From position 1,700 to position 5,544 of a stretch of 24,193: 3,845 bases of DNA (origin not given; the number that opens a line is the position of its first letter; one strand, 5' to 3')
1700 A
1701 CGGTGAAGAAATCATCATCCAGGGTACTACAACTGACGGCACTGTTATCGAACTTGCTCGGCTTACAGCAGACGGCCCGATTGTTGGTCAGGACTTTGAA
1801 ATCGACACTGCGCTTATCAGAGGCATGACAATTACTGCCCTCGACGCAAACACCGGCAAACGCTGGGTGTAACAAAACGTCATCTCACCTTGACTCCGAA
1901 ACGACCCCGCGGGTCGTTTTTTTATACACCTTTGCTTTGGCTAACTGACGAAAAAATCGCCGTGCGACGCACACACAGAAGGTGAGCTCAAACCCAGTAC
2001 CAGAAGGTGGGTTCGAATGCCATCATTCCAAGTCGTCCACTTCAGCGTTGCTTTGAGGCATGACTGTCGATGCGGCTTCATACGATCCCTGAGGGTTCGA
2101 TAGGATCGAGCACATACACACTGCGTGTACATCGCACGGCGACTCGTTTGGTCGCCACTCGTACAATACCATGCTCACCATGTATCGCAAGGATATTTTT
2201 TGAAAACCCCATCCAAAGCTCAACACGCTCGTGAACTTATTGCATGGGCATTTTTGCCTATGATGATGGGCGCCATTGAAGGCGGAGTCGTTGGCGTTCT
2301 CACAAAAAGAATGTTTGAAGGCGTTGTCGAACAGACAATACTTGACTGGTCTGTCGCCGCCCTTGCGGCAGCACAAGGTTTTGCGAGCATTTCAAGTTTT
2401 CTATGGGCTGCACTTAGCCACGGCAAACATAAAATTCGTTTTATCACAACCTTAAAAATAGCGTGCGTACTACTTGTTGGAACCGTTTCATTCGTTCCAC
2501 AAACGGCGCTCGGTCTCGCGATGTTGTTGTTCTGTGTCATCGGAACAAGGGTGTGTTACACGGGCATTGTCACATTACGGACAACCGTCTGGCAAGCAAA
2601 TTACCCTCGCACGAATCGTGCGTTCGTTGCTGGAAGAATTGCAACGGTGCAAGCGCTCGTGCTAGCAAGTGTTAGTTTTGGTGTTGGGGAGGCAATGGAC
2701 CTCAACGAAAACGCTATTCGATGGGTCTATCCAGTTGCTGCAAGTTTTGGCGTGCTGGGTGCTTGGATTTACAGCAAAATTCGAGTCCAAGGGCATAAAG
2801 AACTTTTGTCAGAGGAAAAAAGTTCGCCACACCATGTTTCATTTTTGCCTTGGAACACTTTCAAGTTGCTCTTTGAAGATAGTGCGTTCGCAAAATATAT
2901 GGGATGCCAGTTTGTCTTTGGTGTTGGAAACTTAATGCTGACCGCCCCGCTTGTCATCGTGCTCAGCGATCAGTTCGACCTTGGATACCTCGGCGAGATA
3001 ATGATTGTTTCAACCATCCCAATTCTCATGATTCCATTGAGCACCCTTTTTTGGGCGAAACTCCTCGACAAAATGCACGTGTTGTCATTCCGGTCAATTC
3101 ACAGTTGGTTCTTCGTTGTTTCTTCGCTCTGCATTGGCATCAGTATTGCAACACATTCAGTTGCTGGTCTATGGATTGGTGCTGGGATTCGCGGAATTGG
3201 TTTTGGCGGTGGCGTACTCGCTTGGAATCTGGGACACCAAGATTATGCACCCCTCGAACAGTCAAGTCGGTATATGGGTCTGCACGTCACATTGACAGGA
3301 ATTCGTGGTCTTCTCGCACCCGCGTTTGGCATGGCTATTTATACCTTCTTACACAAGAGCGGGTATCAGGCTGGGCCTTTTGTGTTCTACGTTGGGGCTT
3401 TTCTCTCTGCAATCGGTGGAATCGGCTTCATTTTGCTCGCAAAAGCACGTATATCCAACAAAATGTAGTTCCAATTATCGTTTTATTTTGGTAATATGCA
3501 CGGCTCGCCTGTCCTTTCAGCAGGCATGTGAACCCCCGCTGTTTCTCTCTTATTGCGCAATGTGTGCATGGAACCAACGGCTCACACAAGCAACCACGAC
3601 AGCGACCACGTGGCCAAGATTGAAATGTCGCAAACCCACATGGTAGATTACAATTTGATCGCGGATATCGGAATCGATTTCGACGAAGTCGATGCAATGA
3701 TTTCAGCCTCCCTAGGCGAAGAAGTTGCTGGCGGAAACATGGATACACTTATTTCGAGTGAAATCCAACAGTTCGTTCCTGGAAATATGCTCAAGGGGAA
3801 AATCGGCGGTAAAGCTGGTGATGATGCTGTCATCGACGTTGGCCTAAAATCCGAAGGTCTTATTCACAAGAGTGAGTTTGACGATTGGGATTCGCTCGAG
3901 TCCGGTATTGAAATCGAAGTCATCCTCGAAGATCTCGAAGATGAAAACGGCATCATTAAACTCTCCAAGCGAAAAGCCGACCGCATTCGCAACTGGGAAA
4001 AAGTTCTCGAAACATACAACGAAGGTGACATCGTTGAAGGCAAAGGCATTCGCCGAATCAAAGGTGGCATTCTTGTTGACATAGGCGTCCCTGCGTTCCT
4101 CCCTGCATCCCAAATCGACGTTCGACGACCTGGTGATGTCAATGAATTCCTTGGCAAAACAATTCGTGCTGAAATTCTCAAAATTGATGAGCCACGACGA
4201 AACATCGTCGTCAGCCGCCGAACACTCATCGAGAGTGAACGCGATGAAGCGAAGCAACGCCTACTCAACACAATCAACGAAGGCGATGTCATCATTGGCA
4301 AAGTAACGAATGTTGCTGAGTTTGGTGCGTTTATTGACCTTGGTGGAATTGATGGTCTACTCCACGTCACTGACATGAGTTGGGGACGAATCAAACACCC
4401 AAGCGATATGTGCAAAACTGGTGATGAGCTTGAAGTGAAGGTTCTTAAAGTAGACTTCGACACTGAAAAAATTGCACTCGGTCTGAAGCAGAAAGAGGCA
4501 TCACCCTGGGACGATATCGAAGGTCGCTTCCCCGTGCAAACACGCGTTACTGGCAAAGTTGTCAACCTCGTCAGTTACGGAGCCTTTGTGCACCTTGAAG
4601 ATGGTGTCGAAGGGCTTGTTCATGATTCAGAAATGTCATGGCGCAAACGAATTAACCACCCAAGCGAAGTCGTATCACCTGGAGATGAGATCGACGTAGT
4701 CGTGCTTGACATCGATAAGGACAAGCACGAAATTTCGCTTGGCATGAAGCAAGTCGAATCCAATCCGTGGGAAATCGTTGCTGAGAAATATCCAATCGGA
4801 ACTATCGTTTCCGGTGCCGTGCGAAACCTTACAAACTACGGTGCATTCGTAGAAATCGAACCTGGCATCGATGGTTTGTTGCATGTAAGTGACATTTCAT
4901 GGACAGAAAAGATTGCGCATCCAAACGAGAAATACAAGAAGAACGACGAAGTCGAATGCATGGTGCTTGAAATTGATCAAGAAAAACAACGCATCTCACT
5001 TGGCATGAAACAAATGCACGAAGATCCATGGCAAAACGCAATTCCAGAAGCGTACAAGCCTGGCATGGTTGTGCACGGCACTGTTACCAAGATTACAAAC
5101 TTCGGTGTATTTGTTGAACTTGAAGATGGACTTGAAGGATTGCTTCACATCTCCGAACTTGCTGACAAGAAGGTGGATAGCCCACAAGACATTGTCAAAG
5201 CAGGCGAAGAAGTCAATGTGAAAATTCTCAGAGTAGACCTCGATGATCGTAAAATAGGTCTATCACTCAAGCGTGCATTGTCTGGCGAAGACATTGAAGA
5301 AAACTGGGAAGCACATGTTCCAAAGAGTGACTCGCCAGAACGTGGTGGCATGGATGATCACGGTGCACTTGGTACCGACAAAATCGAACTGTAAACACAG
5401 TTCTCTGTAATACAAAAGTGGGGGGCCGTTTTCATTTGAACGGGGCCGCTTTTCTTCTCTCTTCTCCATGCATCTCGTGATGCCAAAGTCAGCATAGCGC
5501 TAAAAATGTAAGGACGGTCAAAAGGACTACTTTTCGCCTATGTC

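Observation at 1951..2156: Unannotated ~190-nt 6S-like RNA hidden under spurious ORFs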

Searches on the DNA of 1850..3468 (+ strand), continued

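Call 40: search_with_rna_model(model_id=R1, sources=[window, L001, L002, L003, L004, L005, L006, L007, L008, L009, L010, L011, L012, L013, L014, L015, L016, L017, L018, L019, L020, L021, L022, L024, L025, L026, L027, L099, L074, L079, L038, L071, L091, L035, L122, L116, L066, L120, L057, L080, L068, L078, L115, L051, L085, L126, L142, L143], max_evalue=1e-10, make_alignment=true)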
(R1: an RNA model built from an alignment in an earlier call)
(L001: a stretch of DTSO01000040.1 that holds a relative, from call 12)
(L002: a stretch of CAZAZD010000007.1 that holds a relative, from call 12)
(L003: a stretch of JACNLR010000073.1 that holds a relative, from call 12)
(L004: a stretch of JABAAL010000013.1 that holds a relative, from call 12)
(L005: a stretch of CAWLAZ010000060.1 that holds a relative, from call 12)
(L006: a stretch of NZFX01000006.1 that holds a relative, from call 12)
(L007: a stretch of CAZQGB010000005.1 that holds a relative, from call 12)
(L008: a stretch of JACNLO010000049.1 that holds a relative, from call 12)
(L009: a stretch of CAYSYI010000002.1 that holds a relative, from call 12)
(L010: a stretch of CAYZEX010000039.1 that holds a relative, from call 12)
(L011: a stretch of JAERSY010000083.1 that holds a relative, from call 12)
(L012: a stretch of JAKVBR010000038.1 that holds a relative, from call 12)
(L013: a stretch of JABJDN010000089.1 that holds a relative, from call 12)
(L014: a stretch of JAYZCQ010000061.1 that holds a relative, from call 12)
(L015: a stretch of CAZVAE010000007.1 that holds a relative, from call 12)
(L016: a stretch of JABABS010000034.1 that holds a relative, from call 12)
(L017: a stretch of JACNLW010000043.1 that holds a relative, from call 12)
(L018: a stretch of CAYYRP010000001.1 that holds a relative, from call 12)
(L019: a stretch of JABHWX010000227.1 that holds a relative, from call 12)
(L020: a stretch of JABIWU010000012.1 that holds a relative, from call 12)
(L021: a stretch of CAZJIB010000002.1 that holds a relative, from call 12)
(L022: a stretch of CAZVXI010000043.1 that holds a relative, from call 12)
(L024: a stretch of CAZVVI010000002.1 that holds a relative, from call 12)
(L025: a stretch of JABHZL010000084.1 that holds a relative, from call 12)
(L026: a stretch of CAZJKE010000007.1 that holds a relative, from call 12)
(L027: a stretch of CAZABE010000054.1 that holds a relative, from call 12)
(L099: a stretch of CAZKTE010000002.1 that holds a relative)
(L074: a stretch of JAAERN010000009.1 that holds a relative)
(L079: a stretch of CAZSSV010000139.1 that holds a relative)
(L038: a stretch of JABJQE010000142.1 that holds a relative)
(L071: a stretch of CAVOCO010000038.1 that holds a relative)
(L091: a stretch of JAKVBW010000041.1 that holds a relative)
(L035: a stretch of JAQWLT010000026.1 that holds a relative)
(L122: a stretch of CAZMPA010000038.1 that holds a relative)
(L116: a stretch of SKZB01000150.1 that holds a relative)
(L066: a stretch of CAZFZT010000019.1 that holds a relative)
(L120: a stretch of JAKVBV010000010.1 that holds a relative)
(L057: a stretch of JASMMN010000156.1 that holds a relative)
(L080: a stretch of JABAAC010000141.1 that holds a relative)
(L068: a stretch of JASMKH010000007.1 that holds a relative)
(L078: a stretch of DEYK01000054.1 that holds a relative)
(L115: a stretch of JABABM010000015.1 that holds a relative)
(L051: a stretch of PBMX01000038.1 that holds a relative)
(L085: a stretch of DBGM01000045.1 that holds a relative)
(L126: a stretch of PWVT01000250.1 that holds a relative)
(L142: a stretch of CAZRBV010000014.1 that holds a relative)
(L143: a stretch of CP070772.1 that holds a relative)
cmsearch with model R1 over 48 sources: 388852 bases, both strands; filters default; matches with E-value up to 1e-10: 48.
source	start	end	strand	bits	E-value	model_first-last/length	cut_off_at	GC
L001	3749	3948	-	210.5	1.6e-51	1-202/202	no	0.51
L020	3749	3948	-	209.6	2.7e-51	1-202/202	no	0.51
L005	3748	3948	-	207.9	7.4e-51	1-202/202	no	0.5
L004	2111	2311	-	205.9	2.3e-50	1-202/202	no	0.51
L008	3732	3934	-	204.4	5.8e-50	1-202/202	no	0.47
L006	3120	3320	-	204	7.2e-50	1-202/202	no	0.52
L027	3747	3948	-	203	1.3e-49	1-202/202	no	0.5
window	1947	2147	-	202.2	2.1e-49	1-202/202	no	0.54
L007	3730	3933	-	201.4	3.3e-49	1-202/202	no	0.5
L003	2493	2693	-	199.5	1e-48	1-202/202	no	0.5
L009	3706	3914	-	196.7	5.3e-48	1-202/202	no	0.52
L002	3747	3948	-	196.6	5.8e-48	1-202/202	no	0.51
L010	152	354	-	192.5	6.3e-47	1-202/202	no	0.45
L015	3712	3923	-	188.3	7.3e-46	1-202/202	no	0.47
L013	3736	3929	-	186.5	2.2e-45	1-202/202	no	0.55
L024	3719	3915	-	181.6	3.9e-44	1-202/202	no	0.5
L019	3748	3940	-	180.9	5.9e-44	1-202/202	no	0.5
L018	3348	3538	-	160.2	1.2e-38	1-202/202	no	0.52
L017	2961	3149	-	156.6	9.5e-38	1-202/202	no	0.5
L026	3696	3887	-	155.7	1.6e-37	1-202/202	no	0.67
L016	3310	3500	-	154.7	2.9e-37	1-202/202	no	0.53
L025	3314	3504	-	154.1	4e-37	1-202/202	no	0.5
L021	3696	3887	-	153.5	5.7e-37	1-202/202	no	0.67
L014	200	393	-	147.3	2.2e-35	1-202/202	no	0.48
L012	3731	3921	-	144.8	9.6e-35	1-202/202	no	0.5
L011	3727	3921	-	142.5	3.7e-34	1-202/202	no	0.5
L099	2648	2836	-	130.1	5.7e-31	1-202/202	no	0.63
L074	5481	5611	+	107.9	2.6e-25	28-170/202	no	0.63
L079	890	1020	+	107.9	2.7e-25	28-170/202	no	0.68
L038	2480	2662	-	107.1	4.2e-25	1-202/202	no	0.63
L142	75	262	+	107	4.4e-25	1-202/202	no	0.65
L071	1385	1577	+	106.1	7.6e-25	1-202/202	no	0.64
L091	439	621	+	105.8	9.2e-25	1-202/202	no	0.65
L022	3163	3367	-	105.7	9.6e-25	1-202/202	no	0.59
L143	2719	2895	-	105.2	1.3e-24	1-202/202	no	0.63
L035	251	381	-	104.3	2.2e-24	28-170/202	no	0.61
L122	3245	3375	-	104.1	2.4e-24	28-170/202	no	0.68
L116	5065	5263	+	103.6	3.2e-24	1-202/202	no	0.66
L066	5173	5302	-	102.4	6.7e-24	27-171/202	no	0.6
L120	2618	2800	-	101.3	1.3e-23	1-202/202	no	0.64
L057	810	993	-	101.1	1.5e-23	1-202/202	no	0.62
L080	4578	4767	-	100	2.7e-23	1-202/202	no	0.61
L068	1402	1532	-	98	9.1e-23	28-170/202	no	0.69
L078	4645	4831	-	90.7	6.5e-21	1-202/202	no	0.63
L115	7696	7848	+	86.3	8.5e-20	22-176/202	no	0.61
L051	1234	1383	-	86.1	9.8e-20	22-176/202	no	0.65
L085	4038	4223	+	80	3.5e-18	1-202/202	no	0.63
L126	1931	2120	+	79.3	5.3e-18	1-202/202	no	0.62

Alignment A2: 48 matches aligned to the model, 226 columns, each read 5' to 3' on its own strand. Consensus structure (alignment columns), stored with it:
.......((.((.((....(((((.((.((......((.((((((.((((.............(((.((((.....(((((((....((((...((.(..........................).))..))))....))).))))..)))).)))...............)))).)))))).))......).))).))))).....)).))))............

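Call 48: search_with_rna_model(model_id=R1, source=L147, max_evalue=10, filters=off, show_alignments=2)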
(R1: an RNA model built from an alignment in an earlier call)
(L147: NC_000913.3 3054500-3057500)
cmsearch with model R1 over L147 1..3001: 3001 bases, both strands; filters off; matches with E-value up to 10: 43.
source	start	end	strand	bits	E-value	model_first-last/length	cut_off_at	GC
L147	1578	1670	-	6.1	0.21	1-202/202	no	0.55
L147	786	850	+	5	0.39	1-202/202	no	0.52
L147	2272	2316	+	4.8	0.45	1-202/202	no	0.58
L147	2621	2666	-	4.7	0.46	1-202/202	no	0.46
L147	472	558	-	4.6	0.5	1-202/202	no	0.49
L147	1841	1899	-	3.6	0.92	1-202/202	no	0.53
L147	2025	2076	+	3.4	1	1-202/202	no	0.5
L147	2419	2457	-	3.3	1.1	1-202/202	no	0.38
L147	2626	2671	+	3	1.3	1-202/202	no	0.43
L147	1264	1307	+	2.8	1.4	1-202/202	no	0.39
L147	2060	2102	-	2.7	1.5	1-202/202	no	0.56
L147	1480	1675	+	2.7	1.6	1-202/202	no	0.54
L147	1066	1139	-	2.6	1.6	1-202/202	no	0.53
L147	776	850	-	2.5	1.7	1-202/202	no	0.53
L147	2218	2271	+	2.3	1.9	1-202/202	no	0.54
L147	2208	2270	-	2.3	2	1-202/202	no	0.52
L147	402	506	+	2.1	2.2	1-202/202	no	0.49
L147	992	1047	+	2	2.3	1-202/202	no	0.52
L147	2352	2391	+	1.9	2.4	1-202/202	no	0.55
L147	1401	1460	-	1.7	2.7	1-202/202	no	0.38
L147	2675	2740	-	1.6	2.9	1-202/202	no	0.52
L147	1846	1904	+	1.6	2.9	1-202/202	no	0.51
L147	233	303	-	1.6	2.9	1-202/202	no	0.58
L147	2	43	-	1.5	3.1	1-202/202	no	0.57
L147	2341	2386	-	1.5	3.2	1-202/202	no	0.5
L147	1695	1795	-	1.2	3.7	1-202/202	no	0.5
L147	690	738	+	1.2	3.8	1-202/202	no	0.55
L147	1253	1308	-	1.1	4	1-202/202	no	0.39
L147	2803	2867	+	1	4.1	1-202/202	no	0.57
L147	2276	2322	-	1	4.2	1-202/202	no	0.57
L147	2871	2913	-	1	4.2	1-202/202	no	0.58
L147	935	992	-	0.8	4.8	1-202/202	no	0.38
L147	105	163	-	0.5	5.7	1-202/202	no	0.46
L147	89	151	+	0.4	6.1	1-202/202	no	0.48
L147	2691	2766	+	0.3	6.1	1-202/202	no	0.54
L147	2448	2496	+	0.1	7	1-202/202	no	0.53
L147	1971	2026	-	0.1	7.1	1-202/202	no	0.45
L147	1790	1830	+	-0.1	7.9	1-202/202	no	0.56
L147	2871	2933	+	-0.1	8.1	1-202/202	no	0.6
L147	2515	2583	-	-0.2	8.5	1-202/202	no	0.36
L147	2108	2146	+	-0.3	8.8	1-202/202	no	0.54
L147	2530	2573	+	-0.3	9.1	1-202/202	no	0.25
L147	604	641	-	-0.4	9.3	1-202/202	no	0.5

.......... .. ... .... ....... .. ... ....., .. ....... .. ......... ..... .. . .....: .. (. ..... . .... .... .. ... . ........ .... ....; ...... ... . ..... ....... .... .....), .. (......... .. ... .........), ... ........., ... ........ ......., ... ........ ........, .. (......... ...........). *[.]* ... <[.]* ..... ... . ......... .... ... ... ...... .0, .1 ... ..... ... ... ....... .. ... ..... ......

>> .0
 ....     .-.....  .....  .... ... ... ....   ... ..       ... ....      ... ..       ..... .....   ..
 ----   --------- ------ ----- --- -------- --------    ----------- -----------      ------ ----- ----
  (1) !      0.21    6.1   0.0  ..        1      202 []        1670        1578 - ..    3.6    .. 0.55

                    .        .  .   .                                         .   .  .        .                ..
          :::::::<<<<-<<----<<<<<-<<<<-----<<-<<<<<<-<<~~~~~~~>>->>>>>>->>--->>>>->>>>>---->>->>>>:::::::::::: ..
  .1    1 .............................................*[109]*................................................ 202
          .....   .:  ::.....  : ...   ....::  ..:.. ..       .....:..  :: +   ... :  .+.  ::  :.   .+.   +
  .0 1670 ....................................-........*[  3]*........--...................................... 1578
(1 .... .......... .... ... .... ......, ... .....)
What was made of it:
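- A reciprocal search of E. coli ssrS with the clade model R1 was not significant: 2.7 bits, E 1.6 on the correct strand (call 48). The clade model does not recover E. coli ssrS (call 48).
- Tried and rejected: Not significant: 2.7 bits, E 1.6 on the correct strand (call 48).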

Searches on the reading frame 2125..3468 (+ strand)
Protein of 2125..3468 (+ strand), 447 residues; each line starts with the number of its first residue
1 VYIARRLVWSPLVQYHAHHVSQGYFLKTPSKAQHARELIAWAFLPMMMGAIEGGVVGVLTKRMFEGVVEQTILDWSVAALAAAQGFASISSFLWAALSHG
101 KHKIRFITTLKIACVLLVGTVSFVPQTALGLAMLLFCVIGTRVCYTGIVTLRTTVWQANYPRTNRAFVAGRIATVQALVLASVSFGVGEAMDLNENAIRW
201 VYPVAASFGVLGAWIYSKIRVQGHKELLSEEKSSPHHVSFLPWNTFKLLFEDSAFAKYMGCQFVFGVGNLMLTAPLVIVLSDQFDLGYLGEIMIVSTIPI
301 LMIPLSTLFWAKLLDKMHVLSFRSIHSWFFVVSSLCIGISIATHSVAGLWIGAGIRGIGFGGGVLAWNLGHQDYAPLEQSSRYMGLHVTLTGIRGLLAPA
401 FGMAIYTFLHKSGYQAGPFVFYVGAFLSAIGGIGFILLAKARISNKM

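Call 10: search_protein_families(library=pfam, proteins=[window:2125-3468:+])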
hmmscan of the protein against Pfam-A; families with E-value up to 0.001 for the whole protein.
window:2125-3468:+ (447 aa): 1 family
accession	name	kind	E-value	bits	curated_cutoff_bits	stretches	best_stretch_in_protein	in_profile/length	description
PF07690.21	MFS_1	-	1.5e-11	44.3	33.4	1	198-399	150-347/347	Major Facilitator Superfamily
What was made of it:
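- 2200..3468 (+): MFS transporter gene with corrected start TTG 2200 (Shine-Dalgarno AAGGA at 2189-2193, 6-nt spacer). Pfam MFS_1 (call 10).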

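Call 12: find_related_loci(query=window:2200-3468:+, collection=genome_contigs, flank=4000)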
Query window:2200-3468:+ (422 aa) in genome_contigs; peptide patterns used: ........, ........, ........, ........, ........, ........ (x = any residue, [..] = any of these).
54 stretches matched a pattern; 31 encode a relative of the query (tblastn E <= 1e-3); 28 distinct loci.
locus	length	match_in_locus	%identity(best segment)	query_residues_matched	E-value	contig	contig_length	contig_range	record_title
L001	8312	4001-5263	87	1-421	0e+0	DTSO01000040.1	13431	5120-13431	MAG TPA_asm: Phycisphaerales bacterium isolate UWMA-0053 NODE_2308_length_13431_cov_0.258851, whole genome shotgun seque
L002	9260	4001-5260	86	1-420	0e+0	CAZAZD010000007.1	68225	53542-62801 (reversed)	MAG TPA_asm: uncultured Isosphaeraceae bacterium isolate binchicken_co141_235 genome assembly, contig: NODE_1611_length_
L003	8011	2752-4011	85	2-421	0e+0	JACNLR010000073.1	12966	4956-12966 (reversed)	MAG: Planctomycetota bacterium isolate NIOZ-UU88 NIOZ-UU_NODE_6071_length_12966_cov_7.79452, whole genome shotgun sequen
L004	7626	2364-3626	83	1-421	0e+0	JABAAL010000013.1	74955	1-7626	MAG: Phycisphaerales bacterium isolate bin132o c_000000197071, whole genome shotgun sequence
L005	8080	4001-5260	87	1-420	0e+0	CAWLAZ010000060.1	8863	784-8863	MAG: Phycisphaerae bacterium isolate CB4_SCM.98 genome assembly, contig: Ga0302127_10004118, whole genome shotgun sequen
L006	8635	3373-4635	87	1-421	0e+0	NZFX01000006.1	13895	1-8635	MAG: Phycisphaerae bacterium isolate MED703 MHASMcontig_201890, whole genome shotgun sequence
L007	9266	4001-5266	76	1-422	0e+0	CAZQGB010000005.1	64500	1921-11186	MAG TPA_asm: uncultured Isosphaeraceae bacterium isolate SRP260945_co1_271 genome assembly, contig: NODE_483_length_6450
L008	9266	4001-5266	75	1-422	0e+0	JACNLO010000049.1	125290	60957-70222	MAG: Planctomycetota bacterium isolate NIOZ-UU85 NIOZ-UU_NODE_78_length_125290_cov_16.5242, whole genome shotgun sequenc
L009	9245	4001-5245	75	8-422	0e+0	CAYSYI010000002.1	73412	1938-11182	MAG TPA_asm: uncultured Isosphaeraceae bacterium isolate binchicken_co141_500 genome assembly, contig: NODE_1371_length_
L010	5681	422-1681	71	2-421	0e+0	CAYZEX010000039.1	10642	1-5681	MAG TPA_asm: uncultured Isosphaeraceae bacterium isolate SRP260945_co1_117 genome assembly, contig: NODE_10877_length_10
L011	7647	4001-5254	72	5-422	0e+0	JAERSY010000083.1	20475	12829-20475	MAG: Phycisphaerae bacterium isolate BH18 c_000000006240, whole genome shotgun sequence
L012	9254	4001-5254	72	5-422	0e+0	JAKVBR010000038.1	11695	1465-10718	MAG: Phycisphaerales bacterium isolate ALOHA_ZT_33 ZT-Phycisphaerales-3_38, whole genome shotgun sequence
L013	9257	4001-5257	72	3-422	0e+0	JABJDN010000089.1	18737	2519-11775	MAG: Phycisphaerae bacterium isolate SI073_bin8 k141_1995525, whole genome shotgun sequence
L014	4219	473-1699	71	5-413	0e+0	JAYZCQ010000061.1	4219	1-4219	MAG: Planctomycetota bacterium isolate XB_MAG1233 DB_MAG1233_0061, whole genome shotgun sequence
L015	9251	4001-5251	69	5-421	0e+0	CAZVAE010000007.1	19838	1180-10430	MAG TPA_asm: uncultured Isosphaeraceae bacterium isolate binchicken_co141_97 genome assembly, contig: NODE_11891_length_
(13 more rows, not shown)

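Call 54: find_encoding_contigs(protein=window:2200-3468:+, flank=3000, max_places=4)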
Protein window:2200-3468:+ (422 aa): no gene with exactly this product is on record in the collection.

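Call 55: find_encoding_contigs(protein=window:2125-3468:+, flank=3000, max_places=4)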
Protein window:2125-3468:+ (447 aa): 1 contig read that carries it; 1 place shown.
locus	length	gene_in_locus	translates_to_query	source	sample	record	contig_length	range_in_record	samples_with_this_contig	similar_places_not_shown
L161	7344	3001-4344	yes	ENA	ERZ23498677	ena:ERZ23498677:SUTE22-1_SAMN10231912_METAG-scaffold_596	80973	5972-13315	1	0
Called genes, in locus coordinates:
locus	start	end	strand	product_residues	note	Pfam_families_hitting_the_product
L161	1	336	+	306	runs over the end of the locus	-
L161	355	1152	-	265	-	PF07963:N_methyl (weak), PF07596:SBP_bac_10 (weak)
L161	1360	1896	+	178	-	PF07638:Sigma70_ECF (weak), PF04542:Sigma70_r2, PF08281:Sigma70_r4_2, PF04545:Sigma70_r4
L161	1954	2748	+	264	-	-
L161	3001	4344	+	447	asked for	PF07690:MFS_1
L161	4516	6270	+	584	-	PF13509:S1_2 (faint), PF00575:S1, PF21710:Spt6_S1 (faint), PF17092:PCB_OB (faint), PF00575:S1, PF23459:S1_RRP5 (weak), PF00575:S1, PF23459:S1_RRP5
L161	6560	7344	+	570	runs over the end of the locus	-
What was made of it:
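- One public caller used GTG 2125 (call 55).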

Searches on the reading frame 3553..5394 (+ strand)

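Call 10: search_protein_families(library=pfam, proteins=[window:3553-5394:+])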
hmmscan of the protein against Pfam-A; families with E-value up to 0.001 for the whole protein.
window:3553-5394:+ (613 aa): 6 families
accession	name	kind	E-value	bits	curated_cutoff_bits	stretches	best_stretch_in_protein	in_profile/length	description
PF00575.29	S1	-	2e-96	316.9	22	5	502-573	3-74/74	S1 RNA binding domain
PF23459.1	S1_RRP5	-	5.1e-28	97.9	27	3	501-572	1-72/72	RRP5 S1 domain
PF21710.3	Spt6_S1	-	3e-17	63.1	27.5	1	500-574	13-88/91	Spt6, S1/OB domain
PF17092.11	PCB_OB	-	8.5e-08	33.4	27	0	332-384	35-97/111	Penicillin-binding protein OB-like domain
PF13509.12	S1_2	-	1.2e-07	32.2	21.8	0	504-537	2-35/61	S1 domain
PF24685.1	OB_RRP5_4th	-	0.0003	21.2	31.5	0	517-561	24-71/92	RRP5 OB-fold domain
